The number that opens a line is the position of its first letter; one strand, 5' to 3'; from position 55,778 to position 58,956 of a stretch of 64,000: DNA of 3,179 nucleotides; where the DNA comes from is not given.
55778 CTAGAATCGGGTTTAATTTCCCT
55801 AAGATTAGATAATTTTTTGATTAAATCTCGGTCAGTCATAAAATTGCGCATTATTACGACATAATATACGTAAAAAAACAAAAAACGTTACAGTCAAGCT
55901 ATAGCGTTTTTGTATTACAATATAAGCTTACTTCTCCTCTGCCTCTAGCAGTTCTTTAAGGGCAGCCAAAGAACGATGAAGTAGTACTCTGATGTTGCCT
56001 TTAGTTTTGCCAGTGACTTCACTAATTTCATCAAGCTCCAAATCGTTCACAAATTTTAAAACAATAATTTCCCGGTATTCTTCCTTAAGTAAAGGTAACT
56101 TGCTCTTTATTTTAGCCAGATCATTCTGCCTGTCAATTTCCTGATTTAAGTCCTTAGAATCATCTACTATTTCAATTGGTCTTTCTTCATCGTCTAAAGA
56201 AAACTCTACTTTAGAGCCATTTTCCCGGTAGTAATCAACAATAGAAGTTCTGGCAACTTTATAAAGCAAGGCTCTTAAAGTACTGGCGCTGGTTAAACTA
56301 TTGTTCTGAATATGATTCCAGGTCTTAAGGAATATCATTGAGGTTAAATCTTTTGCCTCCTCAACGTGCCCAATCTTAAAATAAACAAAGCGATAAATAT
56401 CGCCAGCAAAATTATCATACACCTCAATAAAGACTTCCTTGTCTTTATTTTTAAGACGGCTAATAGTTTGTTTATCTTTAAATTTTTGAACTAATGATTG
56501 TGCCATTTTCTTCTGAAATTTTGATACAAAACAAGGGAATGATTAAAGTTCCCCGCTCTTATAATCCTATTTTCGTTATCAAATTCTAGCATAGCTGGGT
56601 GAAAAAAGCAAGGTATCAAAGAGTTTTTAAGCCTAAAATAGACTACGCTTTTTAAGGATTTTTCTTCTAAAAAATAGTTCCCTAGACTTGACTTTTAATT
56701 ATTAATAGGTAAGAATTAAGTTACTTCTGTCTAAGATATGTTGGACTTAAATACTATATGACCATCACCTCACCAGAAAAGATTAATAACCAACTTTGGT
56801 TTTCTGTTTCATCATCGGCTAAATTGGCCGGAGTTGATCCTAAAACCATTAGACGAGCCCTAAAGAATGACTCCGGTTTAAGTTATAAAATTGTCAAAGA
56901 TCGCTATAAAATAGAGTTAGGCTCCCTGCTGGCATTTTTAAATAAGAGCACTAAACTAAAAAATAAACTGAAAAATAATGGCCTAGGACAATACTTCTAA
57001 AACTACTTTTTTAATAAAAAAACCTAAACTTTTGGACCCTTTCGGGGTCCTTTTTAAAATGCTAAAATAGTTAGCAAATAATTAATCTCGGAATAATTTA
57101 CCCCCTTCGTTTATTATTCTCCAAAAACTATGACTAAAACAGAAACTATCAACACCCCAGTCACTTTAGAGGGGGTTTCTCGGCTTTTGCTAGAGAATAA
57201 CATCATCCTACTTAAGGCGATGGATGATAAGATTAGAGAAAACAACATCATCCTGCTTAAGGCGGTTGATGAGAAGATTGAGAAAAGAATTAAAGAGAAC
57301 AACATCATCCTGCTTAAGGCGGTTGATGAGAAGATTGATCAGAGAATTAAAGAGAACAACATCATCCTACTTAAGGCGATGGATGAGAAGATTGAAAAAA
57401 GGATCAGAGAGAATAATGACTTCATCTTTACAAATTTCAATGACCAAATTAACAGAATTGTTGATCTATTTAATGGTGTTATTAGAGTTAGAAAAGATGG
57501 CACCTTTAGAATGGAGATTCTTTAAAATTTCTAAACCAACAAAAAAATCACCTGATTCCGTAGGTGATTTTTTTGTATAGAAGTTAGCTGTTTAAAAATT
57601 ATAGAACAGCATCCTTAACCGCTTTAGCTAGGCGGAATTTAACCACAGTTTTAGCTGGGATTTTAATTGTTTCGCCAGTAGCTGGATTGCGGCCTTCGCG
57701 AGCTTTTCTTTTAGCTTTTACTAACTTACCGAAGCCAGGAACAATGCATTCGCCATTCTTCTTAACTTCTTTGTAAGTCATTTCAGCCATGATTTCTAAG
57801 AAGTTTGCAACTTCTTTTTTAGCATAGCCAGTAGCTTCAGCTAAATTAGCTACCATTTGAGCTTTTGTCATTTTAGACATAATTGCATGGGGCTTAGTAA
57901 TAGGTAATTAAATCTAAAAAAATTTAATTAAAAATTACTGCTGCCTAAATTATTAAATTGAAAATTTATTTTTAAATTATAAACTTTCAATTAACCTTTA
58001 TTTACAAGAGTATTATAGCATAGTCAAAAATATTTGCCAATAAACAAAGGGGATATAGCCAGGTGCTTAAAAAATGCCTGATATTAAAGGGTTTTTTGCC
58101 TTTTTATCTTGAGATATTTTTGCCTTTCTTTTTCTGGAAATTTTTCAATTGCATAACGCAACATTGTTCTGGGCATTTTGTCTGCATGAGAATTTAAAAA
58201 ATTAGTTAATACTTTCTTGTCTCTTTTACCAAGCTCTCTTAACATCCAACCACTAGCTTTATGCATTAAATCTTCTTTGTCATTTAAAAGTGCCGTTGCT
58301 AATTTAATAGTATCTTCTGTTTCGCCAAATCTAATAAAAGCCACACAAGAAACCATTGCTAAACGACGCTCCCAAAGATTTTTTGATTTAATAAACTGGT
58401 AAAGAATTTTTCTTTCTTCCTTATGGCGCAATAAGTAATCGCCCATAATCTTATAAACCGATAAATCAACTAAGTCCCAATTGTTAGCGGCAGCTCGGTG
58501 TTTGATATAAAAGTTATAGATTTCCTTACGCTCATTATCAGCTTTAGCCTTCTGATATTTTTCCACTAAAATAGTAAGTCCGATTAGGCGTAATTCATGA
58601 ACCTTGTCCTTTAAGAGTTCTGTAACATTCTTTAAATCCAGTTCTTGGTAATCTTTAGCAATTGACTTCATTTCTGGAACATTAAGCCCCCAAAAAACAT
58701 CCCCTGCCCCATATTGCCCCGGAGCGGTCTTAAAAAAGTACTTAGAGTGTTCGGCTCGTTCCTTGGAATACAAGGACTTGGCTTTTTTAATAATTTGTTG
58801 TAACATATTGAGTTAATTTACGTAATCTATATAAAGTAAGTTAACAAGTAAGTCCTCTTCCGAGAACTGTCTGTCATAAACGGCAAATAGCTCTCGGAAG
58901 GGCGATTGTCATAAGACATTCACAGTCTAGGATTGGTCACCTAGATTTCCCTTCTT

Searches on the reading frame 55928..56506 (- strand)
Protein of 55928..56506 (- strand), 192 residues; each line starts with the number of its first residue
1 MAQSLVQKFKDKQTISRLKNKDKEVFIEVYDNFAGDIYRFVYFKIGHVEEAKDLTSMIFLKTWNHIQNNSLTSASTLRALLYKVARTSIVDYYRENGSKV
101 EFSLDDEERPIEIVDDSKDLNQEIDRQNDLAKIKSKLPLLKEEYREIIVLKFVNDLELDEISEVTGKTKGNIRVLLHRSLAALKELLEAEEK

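Call 8: search_protein_families(library=pfam, proteins=[window:55928-56506:-], max_evalue=0.01)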
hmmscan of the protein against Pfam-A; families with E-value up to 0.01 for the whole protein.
window:55928-56506:- (192 aa): 3 families
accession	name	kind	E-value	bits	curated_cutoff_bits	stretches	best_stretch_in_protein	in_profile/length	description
PF08281.18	Sigma70_r4_2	-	1.6e-11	44.1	25.7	1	133-183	4-54/54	Sigma-70, region 4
PF04545.22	Sigma70_r4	-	4.6e-08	32.9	24.1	1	140-185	5-50/50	Sigma-70, region 4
PF04542.20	Sigma70_r2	-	9.9e-07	28.9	24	1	30-97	2-69/71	Sigma-70 region 2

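Call 11: find_homologous_proteins(query=window:55928-56506:-, max_evalue=1e-10)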
Query window:55928-56506:- (192 aa): 582 proteins with E <= 1e-10 among 763 candidates; the best 120 are listed.
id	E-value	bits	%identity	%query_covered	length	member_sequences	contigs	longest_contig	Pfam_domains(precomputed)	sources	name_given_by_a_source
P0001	3.1e-115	400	100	100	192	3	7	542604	PF04545.23,PF04542.21,PF08281.19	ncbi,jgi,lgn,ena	jgi:RNA polymerase sigma-70 factor (ECF subfamily)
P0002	3.5e-100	351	86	100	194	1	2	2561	PF04545.23,PF04542.21,PF08281.19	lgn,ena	-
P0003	7.2e-100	350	85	100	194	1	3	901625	PF04545.23,PF04542.21,PF08281.19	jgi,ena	jgi:RNA polymerase sigma factor, sigma-70 family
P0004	1.3e-99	349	86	100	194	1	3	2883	PF04545.23,PF04542.21,PF08281.19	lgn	-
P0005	1.4e-99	349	86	100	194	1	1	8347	PF04545.23,PF04542.21,PF08281.19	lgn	-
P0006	1.9e-99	349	85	100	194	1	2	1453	PF04545.23,PF04542.21,PF08281.19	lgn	-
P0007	2.7e-99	348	86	100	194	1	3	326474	PF04545.23,PF04542.21,PF08281.19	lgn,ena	-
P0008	6.1e-99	347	83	100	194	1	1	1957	PF04545.23,PF04542.21,PF08281.19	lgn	-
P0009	6.3e-99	347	83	100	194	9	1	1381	PF04545.23,PF04542.21,PF08281.19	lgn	-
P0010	1.3e-98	346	84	100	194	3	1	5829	PF04545.23,PF04542.21,PF08281.19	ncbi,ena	-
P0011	1.8e-98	346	83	100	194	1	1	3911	PF04545.23,PF04542.21,PF08281.19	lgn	-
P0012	3.1e-98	345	83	100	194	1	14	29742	PF04545.23,PF04542.21,PF08281.19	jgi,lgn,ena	-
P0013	6.8e-98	344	83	100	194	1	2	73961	PF04545.23,PF04542.21,PF08281.19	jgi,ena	-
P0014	1.9e-97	342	81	100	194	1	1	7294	PF04545.23,PF04542.21,PF08281.19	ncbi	-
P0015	3.0e-97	342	81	100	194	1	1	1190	PF04545.23,PF04542.21,PF08281.19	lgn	-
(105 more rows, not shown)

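Call 13: find_related_loci(query=A1, collection=genome_contigs, flank=6000)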
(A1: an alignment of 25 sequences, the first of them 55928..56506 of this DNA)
Query A1 (192 aa) in genome_contigs; peptide patterns used: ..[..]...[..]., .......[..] (x = any residue, [..] = any of these).
375 stretches matched a pattern; 142 encode a relative of the query (tblastn E <= 1e-3); the best 80 are kept; 80 distinct loci.
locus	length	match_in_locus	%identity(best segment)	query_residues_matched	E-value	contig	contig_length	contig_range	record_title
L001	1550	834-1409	82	1-192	2e-114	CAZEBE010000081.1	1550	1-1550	MAG TPA_asm: uncultured Gammaproteobacteria bacterium isolate SRP192927_co1_989 genome assembly, contig: NODE_293142_len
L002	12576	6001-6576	81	1-192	2e-105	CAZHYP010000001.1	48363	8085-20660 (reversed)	MAG TPA_asm: uncultured Gammaproteobacteria bacterium isolate SRP192927_co4_803 genome assembly, contig: NODE_920_length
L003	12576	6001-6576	79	1-192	5e-101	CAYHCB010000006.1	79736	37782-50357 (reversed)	MAG TPA_asm: uncultured Gammaproteobacteria bacterium isolate ERP119702_co1_231 genome assembly, contig: NODE_204_length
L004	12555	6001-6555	82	4-188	3e-100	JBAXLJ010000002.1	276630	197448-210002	MAG: Candidatus Falkowbacteria bacterium isolate ELA424 MAG424_2, whole genome shotgun sequence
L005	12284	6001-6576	73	1-192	4e-94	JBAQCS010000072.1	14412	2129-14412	MAG: Patescibacteria group bacterium isolate MFD12010_ilm_asm_bin15 k127_37133, whole genome shotgun sequence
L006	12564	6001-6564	65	1-188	7e-86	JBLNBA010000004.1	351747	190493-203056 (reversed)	MAG: Bacillota bacterium isolate MAG163 PRJNA951521_bin23_renamed_3, whole genome shotgun sequence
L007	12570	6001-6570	65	1-190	1e-85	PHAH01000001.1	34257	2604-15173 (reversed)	MAG: Candidatus Falkowbacteria bacterium HGW-Falkowbacteria-2 08E140C01_scaffold_901, whole genome shotgun sequence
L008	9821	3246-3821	66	1-192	1e-85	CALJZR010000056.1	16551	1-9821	MAG TPA_asm: uncultured bacterium isolate SRR3330157_bin.27_CONCOCT_v1.1_MAG genome assembly, contig: ERZ724089.2648, wh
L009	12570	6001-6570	67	1-190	8e-85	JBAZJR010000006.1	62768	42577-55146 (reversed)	MAG: Patescibacteria group bacterium isolate SO_2017_LW4_124 scaffold_1247_c1_LW137-91_2017, whole genome shotgun sequen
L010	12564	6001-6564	69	4-191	4e-84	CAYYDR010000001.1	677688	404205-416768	MAG TPA_asm: uncultured Gammaproteobacteria bacterium isolate SRP302447_co2_591 genome assembly, contig: NODE_22_length_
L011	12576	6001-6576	65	1-192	3e-84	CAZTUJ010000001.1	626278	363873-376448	MAG TPA_asm: uncultured Gammaproteobacteria bacterium isolate SRP272421_co2_96 genome assembly, contig: NODE_1_length_62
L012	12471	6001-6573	63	1-191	2e-84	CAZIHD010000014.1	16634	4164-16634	MAG TPA_asm: uncultured Gammaproteobacteria bacterium isolate SRP089250_co1_144 genome assembly, contig: NODE_5844_lengt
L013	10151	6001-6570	63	1-190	4e-84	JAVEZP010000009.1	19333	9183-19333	MAG: Patescibacteria group bacterium isolate BF4_68 NODE_8597_length_19333_cov_28.041810_Biofilm4, whole genome shotgun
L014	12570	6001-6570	64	1-190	2e-83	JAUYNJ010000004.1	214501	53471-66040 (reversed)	MAG: bacterium isolate C3_metabat.bin.14 C3_k141_20277, whole genome shotgun sequence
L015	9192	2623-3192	63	1-190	2e-83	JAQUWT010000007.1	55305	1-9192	MAG: Patescibacteria group bacterium isolate STD2_197 NODE_1961_length_55305_cov_4.471637_Sandtown_D2, whole genome shot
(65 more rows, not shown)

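Call 51: search_protein_families(library=ncbifam, proteins=[window:55928-56506:-], max_evalue=0.01)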
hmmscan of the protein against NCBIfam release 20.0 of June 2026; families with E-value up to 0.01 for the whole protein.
window:55928-56506:- (192 aa): 85 families (the best 25 are shown)
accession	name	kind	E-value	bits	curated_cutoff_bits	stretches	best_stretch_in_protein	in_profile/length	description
TIGR02952.1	Sig70_famx2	equivalog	1.7e-31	109.4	206.45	1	15-187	2-170/170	ECF subfamily RNA polymerase sigma factor, BldN family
TIGR02937.1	sigma70-ECF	superfamily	1.6e-20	73.4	42.9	1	28-186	5-164/165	sigma-70 family RNA polymerase sigma factor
TIGR02950.1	SigM_subfam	subfamily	2.7e-20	72.8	147.95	1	28-187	4-158/159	RNA polymerase sigma factor, SigM family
NF058625.1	sigma_PG0214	equivalog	1.6e-19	70.3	130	1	24-190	4-164/170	GFO_1088 family ECF-type sigma factor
NF007223.0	PRK09641.1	equivalog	2.1e-18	66.9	209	1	12-188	6-185/187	RNA polymerase sigma factor SigW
NF009166.1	PRK12513.1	equivalog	2.8e-18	66.3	206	1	8-191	6-190/193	RNA polymerase sigma factor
TIGR02948.1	SigW_bacill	equivalog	4.8e-18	65.9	243.1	1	11-186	5-183/187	RNA polymerase sigma factor SigW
NF007220.0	PRK09639.1-5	equivalog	5.9e-18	65.3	260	1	24-191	3-168/181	RNA polymerase sigma factor SigX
NF006930.0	PRK09415.1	subfamily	1e-16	61.3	198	1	14-190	5-178/179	RNA polymerase factor sigma C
TIGR02985.1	Sig70_bacteroi1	subfamily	9.6e-16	58.4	126.4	1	25-186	2-161/162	RNA polymerase sigma-70 factor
NF009172.0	PRK12519.1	subfamily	1.1e-15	57.7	222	1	6-190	11-192/194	RNA polymerase sigma factor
NF007227.0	PRK09645.1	subfamily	9.4e-15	55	202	1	16-188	5-171/177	sigma-70 family RNA polymerase sigma factor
NF007215.0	PRK09637.1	equivalog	1.2e-14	54.7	212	1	28-188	5-155/181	RNA polymerase sigma factor SigZ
NF009171.0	PRK12518.1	equivalog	1.3e-14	54.5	208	1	6-189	9-186/191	RNA polymerase sigma factor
TIGR02959.1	SigZ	equivalog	1.5e-13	50.9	168.65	1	31-188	2-149/170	RNA polymerase sigma factor SigZ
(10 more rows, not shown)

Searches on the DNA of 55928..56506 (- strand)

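Call 68: search_rna_families(source=L016, start=7400, end=8050, threshold=evalue, max_evalue=1)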
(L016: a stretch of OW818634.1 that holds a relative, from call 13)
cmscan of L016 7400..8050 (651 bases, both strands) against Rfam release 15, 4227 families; matches with E-value up to 1: 1.
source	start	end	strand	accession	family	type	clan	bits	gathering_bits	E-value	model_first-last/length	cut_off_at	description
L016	7707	7757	+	RF04300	mir-39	Gene; miRNA;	CL00088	26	62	0.016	1-74/74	no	mir-39 microRNA precursor family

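Call 69: search_rna_families(source=L008, start=5950, end=6750, threshold=evalue, max_evalue=1)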
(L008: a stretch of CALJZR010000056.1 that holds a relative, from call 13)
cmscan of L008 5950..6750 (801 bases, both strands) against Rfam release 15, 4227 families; matches with E-value up to 1: 0.
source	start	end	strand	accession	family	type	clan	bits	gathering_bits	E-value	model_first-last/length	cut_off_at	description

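Call 72: build_rna_model(alignment_id=A4, structure=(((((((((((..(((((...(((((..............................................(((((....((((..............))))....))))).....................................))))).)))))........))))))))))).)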
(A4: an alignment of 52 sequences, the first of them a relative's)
Model R1 built from alignment A4 (52 sequences, 180 columns); structure: as given.
model positions 128; base pairs 30; branch points 0; effective number of sequences 3.11; information 0.59 bits per position. Calibrated on 0.2 Mb of random sequence (short: E-values are rough).
structure used (alignment columns):
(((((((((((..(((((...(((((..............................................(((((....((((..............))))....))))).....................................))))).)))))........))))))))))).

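Call 73: search_with_rna_model(model_id=R1, sources=[window, L001, L023, L026, L032, L050, L051, L061, L064, L068, L069, L070, L071, L073, L074, L075, L076, L077, L078, L079, L080, L006, L007, L012, L014, L016, L045, L062], max_evalue=1)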
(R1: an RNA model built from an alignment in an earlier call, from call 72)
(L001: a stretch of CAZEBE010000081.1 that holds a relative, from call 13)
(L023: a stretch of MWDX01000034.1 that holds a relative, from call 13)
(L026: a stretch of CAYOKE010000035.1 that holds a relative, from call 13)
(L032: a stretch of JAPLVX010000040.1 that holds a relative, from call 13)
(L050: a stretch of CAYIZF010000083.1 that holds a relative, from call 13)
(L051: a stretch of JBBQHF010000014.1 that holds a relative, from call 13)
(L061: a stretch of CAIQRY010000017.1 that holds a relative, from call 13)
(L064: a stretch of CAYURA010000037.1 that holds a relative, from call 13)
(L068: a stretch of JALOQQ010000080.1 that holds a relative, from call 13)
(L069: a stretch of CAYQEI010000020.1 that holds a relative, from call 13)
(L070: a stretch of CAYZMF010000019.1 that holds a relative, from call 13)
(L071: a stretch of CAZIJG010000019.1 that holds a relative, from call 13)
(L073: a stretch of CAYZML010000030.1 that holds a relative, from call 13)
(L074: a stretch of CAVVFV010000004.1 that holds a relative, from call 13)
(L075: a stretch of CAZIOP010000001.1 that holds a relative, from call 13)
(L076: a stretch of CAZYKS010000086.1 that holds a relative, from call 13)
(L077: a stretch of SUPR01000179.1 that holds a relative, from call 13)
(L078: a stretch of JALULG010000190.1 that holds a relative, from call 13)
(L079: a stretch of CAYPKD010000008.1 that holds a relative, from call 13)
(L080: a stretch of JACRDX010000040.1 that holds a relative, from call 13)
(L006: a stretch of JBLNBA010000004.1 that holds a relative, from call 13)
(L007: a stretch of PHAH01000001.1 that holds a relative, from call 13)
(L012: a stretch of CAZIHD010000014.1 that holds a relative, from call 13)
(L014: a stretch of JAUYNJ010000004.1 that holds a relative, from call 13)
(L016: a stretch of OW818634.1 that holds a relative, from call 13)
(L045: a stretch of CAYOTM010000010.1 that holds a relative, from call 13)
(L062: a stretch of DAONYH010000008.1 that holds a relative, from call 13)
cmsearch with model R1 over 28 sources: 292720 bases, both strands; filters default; matches with E-value up to 1: 15.
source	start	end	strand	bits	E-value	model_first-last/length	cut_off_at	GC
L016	7740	7869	+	131.3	3.7e-32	1-128/128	no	0.49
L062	6122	6254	+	118.8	8.5e-29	1-128/128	no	0.5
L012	8351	8485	+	94.5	3e-22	1-128/128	no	0.44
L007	8816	8945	+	93.9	4.3e-22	1-128/128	no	0.46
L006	9201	9329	+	93.5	5.6e-22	1-128/128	no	0.47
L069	7685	7813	+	92.2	1.2e-21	1-128/128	no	0.41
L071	3885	4017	+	90.4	3.7e-21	1-128/128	no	0.41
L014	8151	8279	+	87.4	2.4e-20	1-128/128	no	0.48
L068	4618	4743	+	84.2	1.7e-19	1-128/128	no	0.45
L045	8787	8921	+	79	4.3e-18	1-128/128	no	0.47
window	54793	54855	-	69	2.1e-15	1-128/128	no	0.37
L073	6085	6268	+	63.3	7.2e-14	1-128/128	no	0.38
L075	8374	8531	+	61.8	1.8e-13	1-128/128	no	0.41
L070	7782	7878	+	55.3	1e-11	1-128/128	no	0.48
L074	8936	9076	+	31.9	1.9e-05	1-128/128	no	0.46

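Call 74: search_with_rna_model(model_id=R1, sources=[L082, L083, L084, L086, L087, L088, L089, L090, L091, L092, L093, L094, L096, L097, L099, L104, L105, L106, L107, L108, L111, L112, L115, L117, L118, L119, L121, L122, L124, L125, L126, L127, L130, L133, L134, L135, L138, L139, L141, L142, L143, L144, L145, L148, L149, L152, L154, L156, L157, L164, L165, L166, L168, L170, L171, L172, L173, L174, L176, L177, L179, L181, L182, L183, L184, L185, L186, L187, L189, L192, L194, L195, L199, L200, L101, L103, L114, L136, L146, L153, L191, L076], max_evalue=1)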
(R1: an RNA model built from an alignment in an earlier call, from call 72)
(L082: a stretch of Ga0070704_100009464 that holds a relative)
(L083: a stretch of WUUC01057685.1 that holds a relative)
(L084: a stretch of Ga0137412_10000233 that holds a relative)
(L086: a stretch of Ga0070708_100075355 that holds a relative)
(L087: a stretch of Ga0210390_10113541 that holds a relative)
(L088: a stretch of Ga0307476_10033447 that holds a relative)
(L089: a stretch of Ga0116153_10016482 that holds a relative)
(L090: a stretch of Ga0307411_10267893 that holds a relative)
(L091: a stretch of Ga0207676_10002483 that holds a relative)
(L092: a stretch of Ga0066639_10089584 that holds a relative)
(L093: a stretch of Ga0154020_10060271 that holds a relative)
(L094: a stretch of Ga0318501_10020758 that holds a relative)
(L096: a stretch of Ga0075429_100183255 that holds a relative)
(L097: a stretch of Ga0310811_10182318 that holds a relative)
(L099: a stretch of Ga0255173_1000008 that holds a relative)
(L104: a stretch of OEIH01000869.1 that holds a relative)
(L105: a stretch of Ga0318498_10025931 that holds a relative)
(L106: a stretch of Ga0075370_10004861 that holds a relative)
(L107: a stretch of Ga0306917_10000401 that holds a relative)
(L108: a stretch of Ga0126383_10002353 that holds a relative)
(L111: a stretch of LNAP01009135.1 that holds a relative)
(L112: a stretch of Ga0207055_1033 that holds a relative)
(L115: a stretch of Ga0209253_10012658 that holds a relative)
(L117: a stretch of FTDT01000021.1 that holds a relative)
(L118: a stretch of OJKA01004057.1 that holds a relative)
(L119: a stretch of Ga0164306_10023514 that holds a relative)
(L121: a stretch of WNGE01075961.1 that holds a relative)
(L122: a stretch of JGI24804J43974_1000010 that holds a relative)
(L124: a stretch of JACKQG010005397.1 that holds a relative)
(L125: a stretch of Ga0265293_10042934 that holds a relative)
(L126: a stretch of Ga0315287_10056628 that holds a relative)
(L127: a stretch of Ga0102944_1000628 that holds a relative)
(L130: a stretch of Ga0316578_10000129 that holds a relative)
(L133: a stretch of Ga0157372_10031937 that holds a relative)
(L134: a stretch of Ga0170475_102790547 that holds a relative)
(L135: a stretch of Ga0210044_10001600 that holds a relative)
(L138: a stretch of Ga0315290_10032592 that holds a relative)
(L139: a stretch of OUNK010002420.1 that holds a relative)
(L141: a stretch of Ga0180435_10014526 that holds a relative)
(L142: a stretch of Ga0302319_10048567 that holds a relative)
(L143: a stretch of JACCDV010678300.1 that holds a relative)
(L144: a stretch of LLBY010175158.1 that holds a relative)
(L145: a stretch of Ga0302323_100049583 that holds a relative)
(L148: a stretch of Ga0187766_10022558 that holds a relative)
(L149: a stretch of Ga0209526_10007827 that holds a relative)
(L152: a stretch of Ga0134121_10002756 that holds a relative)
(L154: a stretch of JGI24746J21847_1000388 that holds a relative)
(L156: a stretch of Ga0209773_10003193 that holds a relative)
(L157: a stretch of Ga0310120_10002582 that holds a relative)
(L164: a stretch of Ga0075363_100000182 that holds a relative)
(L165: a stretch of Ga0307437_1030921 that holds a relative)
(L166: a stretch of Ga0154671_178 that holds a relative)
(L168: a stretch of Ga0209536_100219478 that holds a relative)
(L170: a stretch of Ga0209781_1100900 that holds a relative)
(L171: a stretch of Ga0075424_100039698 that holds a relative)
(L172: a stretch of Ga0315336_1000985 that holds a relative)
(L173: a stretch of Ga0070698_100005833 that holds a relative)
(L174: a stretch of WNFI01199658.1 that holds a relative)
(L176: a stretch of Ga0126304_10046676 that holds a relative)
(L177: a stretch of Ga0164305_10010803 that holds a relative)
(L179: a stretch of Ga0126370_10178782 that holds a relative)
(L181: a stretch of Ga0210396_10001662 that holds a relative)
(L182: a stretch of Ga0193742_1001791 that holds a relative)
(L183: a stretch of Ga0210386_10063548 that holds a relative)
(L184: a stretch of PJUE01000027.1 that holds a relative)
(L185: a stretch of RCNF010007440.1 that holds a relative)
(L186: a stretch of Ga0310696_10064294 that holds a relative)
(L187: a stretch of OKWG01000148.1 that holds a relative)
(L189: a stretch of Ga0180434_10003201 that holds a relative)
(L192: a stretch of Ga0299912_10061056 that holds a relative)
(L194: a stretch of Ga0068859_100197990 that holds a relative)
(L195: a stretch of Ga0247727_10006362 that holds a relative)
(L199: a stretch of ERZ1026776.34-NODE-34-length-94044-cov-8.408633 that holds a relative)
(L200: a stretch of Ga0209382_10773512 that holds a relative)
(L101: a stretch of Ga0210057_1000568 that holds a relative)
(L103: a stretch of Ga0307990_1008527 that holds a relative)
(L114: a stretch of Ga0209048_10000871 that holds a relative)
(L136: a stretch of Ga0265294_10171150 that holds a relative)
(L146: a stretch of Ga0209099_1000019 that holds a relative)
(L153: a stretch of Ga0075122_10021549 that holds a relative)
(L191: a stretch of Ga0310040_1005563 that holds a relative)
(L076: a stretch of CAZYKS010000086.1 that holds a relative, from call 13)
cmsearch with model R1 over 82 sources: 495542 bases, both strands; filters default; matches with E-value up to 1: 20.
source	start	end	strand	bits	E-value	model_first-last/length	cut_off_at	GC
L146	3241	3368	-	87.5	3.7e-20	1-128/128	no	0.48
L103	6037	6170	+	85.5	1.3e-19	1-128/128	no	0.37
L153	109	242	-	85.5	1.3e-19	1-128/128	no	0.37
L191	5666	5810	-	79.6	5.1e-18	1-128/128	no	0.46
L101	652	786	-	71.8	6.2e-16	1-128/128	no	0.4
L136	762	824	+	60.8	5.7e-13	1-128/128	no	0.41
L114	4068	4214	+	54.6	2.6e-11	1-128/128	no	0.49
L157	3132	3179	+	29.3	0.00016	1-128/128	no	0.6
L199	12681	12793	+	23.5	0.006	1-128/128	no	0.43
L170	444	565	+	20.2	0.048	1-128/128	no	0.4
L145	1105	1163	-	19.9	0.056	1-128/128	no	0.58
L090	1326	1353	-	18.3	0.15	101-128/128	5'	0.57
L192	1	42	+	18.1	0.17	88-128/128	5'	0.48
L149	5381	5498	-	17.6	0.24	1-128/128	no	0.64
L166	3235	3270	+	16.5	0.45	14-116/128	no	0.47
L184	4523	4599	-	16.4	0.49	1-128/128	no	0.48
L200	445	495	+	16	0.62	1-128/128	no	0.59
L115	2271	2333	+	16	0.63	1-128/128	no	0.54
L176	2453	2539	-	15.8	0.73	1-128/128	no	0.57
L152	4603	4687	-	15.6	0.8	1-128/128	no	0.6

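Call 77: search_with_rna_model(model_id=R1, sources=[L202, L203], max_evalue=1)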
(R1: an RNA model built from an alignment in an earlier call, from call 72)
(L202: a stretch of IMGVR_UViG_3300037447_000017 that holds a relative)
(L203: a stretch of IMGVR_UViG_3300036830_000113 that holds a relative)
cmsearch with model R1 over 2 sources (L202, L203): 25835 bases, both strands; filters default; matches with E-value up to 1: 0.
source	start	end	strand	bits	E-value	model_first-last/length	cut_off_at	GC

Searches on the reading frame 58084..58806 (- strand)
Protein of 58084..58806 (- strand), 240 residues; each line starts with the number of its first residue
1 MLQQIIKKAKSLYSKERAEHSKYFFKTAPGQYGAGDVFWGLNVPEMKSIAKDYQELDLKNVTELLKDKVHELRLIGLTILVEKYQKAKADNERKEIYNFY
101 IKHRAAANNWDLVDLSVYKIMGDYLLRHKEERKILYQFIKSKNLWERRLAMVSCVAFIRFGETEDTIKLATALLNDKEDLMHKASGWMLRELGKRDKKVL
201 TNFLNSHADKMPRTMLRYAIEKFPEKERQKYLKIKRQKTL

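Call 8: search_protein_families(library=pfam, proteins=[window:58084-58806:-], max_evalue=0.01)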
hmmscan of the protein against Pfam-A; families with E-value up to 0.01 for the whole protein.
window:58084-58806:- (240 aa): 1 family
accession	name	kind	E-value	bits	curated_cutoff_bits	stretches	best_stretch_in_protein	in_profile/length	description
PF08713.17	DNA_alkylation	-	3.4e-57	194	21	1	10-223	6-213/213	DNA alkylation repair enzyme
